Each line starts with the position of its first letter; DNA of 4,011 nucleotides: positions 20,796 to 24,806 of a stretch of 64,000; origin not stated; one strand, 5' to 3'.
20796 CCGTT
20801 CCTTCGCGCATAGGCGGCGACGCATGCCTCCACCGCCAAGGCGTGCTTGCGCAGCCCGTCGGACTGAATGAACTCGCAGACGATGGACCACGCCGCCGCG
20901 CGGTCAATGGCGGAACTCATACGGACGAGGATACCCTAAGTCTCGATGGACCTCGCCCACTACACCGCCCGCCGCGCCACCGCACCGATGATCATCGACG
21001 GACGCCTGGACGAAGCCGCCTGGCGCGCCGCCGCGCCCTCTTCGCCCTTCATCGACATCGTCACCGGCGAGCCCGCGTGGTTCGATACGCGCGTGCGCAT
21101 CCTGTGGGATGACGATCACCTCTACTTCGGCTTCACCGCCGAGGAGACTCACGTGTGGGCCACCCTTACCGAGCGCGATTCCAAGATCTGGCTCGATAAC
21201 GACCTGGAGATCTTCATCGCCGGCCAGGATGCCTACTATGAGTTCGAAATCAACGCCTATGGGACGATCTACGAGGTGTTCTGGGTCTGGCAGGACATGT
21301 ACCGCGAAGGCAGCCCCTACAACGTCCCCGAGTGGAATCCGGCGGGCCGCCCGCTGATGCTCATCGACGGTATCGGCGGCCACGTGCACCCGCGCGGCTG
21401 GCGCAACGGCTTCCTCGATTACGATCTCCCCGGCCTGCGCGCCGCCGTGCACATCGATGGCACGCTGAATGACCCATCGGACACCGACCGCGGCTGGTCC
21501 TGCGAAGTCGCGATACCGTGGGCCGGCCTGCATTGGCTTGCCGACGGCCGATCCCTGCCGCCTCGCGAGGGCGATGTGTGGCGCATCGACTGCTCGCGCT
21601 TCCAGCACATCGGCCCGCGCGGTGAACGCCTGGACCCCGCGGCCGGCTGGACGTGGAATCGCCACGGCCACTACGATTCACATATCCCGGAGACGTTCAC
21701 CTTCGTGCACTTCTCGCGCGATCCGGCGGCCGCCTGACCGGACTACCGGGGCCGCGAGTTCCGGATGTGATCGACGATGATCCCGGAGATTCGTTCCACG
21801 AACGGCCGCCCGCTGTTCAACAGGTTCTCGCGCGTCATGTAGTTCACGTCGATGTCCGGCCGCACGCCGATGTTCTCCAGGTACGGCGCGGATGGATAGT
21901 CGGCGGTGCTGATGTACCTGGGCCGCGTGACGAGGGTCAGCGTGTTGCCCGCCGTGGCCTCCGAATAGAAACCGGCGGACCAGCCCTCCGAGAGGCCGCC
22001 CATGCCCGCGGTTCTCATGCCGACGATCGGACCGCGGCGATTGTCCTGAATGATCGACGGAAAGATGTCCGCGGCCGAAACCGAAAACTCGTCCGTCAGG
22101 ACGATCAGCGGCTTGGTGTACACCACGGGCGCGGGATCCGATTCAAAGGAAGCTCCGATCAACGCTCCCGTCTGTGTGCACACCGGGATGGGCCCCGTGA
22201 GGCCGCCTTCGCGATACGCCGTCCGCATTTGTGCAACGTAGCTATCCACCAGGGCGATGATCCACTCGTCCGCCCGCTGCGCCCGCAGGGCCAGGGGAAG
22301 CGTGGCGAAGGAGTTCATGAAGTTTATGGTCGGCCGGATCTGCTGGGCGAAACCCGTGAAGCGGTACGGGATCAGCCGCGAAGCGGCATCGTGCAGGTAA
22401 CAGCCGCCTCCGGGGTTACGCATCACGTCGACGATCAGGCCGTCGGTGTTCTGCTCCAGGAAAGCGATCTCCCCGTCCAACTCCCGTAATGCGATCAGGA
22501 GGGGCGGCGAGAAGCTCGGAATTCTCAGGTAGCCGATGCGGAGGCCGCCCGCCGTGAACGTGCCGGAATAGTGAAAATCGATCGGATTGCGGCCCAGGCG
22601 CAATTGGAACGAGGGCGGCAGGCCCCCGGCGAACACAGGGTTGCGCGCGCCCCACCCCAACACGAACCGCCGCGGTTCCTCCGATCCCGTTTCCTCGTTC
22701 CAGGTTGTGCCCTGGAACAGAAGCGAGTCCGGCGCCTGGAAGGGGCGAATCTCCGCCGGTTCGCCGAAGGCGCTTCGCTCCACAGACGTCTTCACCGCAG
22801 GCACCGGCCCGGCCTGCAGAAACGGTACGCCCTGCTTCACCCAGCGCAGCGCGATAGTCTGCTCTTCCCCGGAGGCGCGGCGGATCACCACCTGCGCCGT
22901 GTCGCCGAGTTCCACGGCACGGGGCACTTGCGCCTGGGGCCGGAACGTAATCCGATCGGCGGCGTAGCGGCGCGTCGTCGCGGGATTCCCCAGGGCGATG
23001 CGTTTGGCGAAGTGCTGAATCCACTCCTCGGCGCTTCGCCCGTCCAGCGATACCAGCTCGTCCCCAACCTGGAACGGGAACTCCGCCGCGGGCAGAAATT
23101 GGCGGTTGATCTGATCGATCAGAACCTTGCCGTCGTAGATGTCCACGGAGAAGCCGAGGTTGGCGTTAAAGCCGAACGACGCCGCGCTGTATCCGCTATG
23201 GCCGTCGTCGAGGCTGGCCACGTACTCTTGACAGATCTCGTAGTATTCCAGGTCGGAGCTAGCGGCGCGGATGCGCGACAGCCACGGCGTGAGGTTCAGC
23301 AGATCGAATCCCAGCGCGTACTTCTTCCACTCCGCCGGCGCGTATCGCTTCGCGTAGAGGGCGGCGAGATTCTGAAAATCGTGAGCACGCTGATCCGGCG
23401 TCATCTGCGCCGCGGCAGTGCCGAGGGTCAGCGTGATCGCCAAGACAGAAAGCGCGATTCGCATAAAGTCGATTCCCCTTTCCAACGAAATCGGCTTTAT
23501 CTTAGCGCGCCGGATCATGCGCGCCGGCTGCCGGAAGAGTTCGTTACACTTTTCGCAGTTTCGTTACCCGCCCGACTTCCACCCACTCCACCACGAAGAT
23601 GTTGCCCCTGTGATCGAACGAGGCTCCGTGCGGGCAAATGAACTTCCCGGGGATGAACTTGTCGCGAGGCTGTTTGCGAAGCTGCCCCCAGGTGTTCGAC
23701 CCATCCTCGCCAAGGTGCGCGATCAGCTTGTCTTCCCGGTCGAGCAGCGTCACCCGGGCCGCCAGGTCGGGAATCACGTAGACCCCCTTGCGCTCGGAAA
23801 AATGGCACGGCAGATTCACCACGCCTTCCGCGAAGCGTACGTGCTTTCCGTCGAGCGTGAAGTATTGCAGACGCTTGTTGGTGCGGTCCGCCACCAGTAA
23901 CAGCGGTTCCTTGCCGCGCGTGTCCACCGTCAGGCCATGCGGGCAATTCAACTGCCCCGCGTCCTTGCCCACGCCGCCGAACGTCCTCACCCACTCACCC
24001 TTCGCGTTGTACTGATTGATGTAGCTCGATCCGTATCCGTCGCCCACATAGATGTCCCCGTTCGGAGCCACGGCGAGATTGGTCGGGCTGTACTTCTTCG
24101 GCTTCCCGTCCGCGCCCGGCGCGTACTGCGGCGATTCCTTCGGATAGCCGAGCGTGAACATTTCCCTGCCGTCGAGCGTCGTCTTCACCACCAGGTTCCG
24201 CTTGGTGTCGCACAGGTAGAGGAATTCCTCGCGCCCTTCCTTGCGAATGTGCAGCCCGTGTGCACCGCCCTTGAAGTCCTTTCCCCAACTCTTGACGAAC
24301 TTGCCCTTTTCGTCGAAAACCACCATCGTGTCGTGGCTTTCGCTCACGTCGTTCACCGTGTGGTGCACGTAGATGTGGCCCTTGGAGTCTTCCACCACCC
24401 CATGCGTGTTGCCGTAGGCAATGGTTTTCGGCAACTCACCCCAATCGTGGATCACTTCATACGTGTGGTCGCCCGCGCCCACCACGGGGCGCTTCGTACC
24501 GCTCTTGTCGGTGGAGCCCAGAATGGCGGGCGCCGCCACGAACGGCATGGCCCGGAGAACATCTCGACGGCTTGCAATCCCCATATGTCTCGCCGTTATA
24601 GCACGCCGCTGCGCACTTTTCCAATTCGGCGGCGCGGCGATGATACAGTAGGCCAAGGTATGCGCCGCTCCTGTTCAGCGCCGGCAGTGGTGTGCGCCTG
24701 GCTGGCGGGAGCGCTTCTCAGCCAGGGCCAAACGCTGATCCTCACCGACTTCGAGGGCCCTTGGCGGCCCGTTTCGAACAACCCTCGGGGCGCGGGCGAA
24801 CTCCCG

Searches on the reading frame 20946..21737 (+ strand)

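Call 79: search_protein_families(library=pfam, proteins=[window:20946-21737:+], max_evalue=0.0001)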
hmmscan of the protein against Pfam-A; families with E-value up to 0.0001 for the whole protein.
window:20946-21737:+ (263 aa): 2 families
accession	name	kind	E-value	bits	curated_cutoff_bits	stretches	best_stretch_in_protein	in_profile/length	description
PF06452.16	CBM9_1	-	7.2e-07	29.7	23.4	1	17-101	1-85/185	Carbohydrate family 9 binding domain-like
PF16011.10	CBM9_2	-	3.9e-06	27.2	25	1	48-109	31-94/199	Carbohydrate-binding family 9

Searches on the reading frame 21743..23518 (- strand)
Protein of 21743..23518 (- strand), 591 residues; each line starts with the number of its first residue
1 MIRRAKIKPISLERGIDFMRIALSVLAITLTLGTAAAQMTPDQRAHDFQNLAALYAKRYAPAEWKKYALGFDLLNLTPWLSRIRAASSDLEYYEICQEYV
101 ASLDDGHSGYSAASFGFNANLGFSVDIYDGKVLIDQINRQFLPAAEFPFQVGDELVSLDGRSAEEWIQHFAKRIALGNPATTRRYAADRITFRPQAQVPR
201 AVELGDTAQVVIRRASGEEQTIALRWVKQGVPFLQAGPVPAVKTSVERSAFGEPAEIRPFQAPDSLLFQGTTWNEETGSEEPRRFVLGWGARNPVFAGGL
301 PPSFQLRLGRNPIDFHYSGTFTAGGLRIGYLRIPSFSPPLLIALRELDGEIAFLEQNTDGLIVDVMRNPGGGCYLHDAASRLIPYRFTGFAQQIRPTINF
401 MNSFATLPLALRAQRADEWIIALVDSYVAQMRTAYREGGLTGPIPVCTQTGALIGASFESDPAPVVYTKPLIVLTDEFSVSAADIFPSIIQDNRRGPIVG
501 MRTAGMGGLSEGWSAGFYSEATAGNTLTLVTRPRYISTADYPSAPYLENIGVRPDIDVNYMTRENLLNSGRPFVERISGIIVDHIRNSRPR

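Call 79: search_protein_families(library=pfam, proteins=[window:21743-23518:-], max_evalue=0.0001)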
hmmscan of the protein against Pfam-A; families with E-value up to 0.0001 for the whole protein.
window:21743-23518:- (591 aa): 2 families
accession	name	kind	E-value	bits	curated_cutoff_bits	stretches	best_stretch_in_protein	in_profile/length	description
PF03572.23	Peptidase_S41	-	3.2e-20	72.8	24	1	327-558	1-165/165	Peptidase family S41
PF17816.7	PDZ_4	-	3.7e-07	30.9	23.1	1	119-226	3-107/114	PDZ domain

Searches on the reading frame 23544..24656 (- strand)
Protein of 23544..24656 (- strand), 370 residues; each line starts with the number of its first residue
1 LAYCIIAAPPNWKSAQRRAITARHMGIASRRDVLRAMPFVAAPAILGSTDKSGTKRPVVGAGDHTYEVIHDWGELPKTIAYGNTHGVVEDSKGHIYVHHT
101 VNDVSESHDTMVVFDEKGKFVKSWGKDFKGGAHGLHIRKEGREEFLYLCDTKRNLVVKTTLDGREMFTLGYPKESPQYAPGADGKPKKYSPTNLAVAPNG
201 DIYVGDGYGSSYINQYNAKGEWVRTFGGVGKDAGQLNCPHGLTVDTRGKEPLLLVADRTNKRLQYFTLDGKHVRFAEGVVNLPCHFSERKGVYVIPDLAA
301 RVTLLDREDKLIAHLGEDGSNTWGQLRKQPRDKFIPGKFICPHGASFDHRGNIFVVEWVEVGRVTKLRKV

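Call 79: search_protein_families(library=pfam, proteins=[window:23544-24656:-], max_evalue=0.0001)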
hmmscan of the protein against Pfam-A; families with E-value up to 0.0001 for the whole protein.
window:23544-24656:- (370 aa): 1 family
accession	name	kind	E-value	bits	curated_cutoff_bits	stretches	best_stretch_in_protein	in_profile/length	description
PF01436.27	NHL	-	2.6e-10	40.2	20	0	236-264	1-26/28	NHL repeat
